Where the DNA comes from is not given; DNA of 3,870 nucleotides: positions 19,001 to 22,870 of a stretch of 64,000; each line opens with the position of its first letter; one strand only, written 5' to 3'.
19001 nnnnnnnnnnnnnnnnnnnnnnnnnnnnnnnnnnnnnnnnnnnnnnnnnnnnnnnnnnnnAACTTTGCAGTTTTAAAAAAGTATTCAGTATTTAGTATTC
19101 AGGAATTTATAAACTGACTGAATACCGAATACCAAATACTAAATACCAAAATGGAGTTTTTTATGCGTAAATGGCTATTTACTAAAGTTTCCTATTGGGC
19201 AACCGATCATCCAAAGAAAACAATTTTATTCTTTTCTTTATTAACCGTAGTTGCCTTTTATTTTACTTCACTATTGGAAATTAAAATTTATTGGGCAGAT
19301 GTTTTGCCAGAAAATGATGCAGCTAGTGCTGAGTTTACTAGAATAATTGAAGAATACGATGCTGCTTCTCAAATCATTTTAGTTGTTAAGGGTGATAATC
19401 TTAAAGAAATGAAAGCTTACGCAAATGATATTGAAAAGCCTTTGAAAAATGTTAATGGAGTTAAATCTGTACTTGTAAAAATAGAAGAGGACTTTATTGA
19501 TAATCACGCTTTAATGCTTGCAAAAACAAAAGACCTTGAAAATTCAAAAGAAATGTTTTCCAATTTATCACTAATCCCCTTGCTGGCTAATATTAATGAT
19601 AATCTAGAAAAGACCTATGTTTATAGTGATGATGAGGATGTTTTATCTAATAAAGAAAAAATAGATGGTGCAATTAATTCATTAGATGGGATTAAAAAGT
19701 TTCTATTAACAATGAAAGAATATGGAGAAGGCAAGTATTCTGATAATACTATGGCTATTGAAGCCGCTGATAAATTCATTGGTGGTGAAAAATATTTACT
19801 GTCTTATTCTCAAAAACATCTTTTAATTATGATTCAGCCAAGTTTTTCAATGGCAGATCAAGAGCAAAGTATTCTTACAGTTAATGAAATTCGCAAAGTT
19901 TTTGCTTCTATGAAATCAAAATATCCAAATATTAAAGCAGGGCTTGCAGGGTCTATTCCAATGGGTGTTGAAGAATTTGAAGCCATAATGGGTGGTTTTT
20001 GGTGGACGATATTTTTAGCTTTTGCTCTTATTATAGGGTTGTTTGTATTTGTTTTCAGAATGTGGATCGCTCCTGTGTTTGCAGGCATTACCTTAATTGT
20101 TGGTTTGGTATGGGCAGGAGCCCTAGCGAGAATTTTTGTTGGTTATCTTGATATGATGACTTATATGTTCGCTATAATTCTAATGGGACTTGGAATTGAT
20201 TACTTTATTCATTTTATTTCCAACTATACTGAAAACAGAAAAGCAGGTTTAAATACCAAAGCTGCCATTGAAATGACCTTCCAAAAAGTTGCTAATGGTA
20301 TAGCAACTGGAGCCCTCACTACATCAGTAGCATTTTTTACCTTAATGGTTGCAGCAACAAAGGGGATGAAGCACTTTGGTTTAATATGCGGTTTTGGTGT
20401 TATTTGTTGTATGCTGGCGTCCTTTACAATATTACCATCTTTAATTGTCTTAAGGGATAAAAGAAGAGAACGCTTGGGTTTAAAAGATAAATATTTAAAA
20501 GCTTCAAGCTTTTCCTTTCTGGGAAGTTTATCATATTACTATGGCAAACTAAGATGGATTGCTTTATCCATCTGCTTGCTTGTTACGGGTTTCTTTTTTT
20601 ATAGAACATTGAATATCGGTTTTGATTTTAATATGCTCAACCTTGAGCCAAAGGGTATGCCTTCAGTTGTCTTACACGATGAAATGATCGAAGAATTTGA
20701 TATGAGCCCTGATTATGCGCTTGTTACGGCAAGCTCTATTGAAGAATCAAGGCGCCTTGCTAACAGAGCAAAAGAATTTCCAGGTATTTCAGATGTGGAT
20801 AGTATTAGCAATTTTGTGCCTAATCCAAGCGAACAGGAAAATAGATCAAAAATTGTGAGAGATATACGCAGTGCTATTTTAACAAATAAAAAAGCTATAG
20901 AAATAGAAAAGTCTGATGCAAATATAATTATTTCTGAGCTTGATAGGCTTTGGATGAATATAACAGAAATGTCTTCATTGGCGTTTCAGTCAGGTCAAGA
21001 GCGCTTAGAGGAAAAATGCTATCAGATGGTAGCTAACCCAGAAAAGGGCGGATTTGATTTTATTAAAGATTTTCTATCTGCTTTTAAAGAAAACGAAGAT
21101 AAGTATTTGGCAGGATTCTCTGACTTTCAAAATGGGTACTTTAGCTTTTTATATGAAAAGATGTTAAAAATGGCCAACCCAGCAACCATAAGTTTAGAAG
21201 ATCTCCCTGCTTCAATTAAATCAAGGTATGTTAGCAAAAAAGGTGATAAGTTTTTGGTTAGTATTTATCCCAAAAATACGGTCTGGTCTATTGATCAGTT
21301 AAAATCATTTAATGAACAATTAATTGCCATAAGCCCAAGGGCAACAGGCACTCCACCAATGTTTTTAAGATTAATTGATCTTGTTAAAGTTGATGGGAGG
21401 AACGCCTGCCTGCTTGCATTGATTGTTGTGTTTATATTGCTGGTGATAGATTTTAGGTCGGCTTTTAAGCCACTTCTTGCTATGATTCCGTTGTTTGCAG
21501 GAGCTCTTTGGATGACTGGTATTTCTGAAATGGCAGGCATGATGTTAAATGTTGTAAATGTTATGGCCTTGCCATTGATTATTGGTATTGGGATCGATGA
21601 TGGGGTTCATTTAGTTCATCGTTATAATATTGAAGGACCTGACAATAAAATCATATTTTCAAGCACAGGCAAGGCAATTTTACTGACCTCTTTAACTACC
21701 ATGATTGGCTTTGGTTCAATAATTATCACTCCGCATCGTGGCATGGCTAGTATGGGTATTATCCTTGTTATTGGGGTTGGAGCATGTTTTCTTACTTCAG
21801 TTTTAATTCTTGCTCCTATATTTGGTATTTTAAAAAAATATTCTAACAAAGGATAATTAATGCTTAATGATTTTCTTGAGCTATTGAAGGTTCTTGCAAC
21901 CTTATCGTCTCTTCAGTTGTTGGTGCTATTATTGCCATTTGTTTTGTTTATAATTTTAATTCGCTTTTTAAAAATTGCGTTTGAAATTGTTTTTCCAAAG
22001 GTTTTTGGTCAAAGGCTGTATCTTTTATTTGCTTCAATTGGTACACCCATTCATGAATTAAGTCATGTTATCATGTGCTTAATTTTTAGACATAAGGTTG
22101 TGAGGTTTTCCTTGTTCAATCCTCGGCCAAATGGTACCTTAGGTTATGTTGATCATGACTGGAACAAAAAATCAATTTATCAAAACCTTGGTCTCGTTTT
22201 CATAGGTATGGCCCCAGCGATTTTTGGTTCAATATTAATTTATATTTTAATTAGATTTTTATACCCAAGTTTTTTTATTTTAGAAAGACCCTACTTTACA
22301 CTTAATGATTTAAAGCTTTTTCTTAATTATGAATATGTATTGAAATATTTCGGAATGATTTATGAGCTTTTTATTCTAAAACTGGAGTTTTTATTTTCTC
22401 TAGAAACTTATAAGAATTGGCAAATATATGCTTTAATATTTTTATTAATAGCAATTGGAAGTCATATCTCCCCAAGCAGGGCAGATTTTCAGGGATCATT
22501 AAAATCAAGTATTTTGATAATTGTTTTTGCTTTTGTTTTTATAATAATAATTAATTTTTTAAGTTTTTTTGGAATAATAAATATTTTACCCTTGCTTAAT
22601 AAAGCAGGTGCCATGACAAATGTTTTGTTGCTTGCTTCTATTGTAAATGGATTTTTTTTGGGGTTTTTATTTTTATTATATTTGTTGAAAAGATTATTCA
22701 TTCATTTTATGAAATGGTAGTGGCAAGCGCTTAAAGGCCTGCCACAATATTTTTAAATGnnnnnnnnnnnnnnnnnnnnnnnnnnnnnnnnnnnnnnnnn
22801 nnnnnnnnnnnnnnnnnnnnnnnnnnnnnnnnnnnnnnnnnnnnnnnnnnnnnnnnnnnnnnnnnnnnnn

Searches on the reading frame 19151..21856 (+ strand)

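Call 33: search_protein_families(library=pfam, proteins=[window:19151-21856:+], max_evalue=0.01)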
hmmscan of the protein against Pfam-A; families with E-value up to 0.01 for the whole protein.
window:19151-21856:+ (901 aa): 4 families
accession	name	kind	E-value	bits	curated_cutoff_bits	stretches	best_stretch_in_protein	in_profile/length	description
PF03176.21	MMPL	-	7.5e-32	111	20.5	2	212-436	76-303/333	MMPL family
PF12349.14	Sterol-sensing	-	1.2e-05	25.7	22.3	0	326-441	28-142/153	Sterol-sensing domain of SREBP cleavage-activation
PF02460.24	Patched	-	0.00024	21.3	23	1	760-891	15-154/156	Patched SSD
PF02355.23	SecD_SecF_C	-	0.0032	17.3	20.5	1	751-894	35-186/189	Protein export membrane protein SecD/SecF, C-terminal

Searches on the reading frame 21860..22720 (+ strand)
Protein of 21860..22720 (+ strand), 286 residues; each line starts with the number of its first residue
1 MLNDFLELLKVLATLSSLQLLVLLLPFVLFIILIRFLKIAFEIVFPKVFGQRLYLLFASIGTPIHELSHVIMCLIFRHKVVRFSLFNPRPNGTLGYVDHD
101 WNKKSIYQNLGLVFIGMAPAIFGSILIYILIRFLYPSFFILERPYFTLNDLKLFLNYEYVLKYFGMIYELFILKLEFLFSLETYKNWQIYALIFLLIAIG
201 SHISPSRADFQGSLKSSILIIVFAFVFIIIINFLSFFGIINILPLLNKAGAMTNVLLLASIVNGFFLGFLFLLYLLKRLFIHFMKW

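Call 33: search_protein_families(library=pfam, proteins=[window:21860-22720:+], max_evalue=0.01)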
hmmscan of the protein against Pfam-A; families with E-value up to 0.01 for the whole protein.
window:21860-22720:+ (286 aa): 1 family
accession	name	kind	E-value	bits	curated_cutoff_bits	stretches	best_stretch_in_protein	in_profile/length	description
PF02163.28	Peptidase_M50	-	0.0029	17.4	27.2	1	64-245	12-181/221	Peptidase family M50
